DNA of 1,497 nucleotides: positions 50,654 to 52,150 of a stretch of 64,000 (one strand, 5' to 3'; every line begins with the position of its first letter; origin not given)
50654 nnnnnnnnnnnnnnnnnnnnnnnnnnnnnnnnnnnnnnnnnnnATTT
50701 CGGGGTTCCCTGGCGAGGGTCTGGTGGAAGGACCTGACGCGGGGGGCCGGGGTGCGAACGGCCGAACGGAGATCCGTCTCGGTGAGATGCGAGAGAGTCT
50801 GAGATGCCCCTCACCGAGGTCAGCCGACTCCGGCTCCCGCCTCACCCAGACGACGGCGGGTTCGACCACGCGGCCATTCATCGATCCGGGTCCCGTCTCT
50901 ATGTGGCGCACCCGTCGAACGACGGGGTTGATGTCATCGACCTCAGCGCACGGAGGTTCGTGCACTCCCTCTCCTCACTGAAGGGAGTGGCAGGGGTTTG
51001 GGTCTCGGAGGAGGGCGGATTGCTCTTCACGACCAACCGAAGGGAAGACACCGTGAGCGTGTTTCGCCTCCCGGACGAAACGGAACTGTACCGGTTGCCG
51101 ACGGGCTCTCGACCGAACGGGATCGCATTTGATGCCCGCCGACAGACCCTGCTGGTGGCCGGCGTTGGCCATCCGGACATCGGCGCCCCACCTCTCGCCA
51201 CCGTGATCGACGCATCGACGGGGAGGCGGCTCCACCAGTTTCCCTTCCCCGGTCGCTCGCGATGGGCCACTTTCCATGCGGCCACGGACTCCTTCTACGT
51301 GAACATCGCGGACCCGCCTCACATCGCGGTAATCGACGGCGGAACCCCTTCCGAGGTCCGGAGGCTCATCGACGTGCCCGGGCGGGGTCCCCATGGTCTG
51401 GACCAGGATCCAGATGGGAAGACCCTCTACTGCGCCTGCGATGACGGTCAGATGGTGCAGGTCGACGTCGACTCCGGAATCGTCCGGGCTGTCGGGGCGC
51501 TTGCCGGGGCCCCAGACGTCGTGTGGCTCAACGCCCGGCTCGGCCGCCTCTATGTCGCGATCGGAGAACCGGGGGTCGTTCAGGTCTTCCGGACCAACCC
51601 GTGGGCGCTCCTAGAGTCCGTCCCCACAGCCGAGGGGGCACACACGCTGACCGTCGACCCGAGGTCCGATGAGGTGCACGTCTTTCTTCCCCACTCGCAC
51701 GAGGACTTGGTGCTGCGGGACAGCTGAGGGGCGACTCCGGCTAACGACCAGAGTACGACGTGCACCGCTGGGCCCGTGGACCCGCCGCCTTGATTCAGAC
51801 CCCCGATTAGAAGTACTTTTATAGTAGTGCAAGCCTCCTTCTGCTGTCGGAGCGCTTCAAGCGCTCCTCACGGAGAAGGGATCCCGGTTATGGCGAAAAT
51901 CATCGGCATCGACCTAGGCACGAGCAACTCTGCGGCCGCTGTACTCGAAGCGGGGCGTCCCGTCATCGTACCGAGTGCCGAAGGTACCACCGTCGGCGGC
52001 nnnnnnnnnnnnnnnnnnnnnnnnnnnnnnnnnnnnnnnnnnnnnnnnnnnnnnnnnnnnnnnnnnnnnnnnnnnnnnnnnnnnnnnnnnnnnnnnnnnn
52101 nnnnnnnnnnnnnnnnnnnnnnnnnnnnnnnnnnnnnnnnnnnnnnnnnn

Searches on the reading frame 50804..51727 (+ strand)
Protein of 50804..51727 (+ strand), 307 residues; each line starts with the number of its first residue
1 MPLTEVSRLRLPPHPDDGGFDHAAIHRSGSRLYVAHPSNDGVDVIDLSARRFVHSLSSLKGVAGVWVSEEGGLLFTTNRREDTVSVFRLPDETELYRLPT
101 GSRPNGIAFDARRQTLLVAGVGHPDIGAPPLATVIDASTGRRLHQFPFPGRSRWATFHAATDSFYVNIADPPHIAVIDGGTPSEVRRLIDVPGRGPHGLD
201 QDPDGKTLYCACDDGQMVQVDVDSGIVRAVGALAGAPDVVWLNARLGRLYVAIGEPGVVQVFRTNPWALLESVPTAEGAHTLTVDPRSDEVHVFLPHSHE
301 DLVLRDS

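Call 6: search_protein_families(library=pfam, proteins=[window:50804-51727:+])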
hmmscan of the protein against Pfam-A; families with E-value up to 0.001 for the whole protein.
window:50804-51727:+ (307 aa): 2 families
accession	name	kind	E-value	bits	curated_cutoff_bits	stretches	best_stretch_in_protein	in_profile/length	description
PF10282.15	Lactonase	-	2.1e-06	27.6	21.7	0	22-119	195-308/344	Lactonase, 7-bladed beta-propeller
PF21783.3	YNCE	-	9.3e-05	22.3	27.1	0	154-212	33-88/339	YNCE-like beta-propeller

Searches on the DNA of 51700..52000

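Call 63: search_rna_families(source=window, start=51700, end=52000, threshold=evalue, max_evalue=10)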
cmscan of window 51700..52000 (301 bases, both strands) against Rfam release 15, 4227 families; matches with E-value up to 10: 0.
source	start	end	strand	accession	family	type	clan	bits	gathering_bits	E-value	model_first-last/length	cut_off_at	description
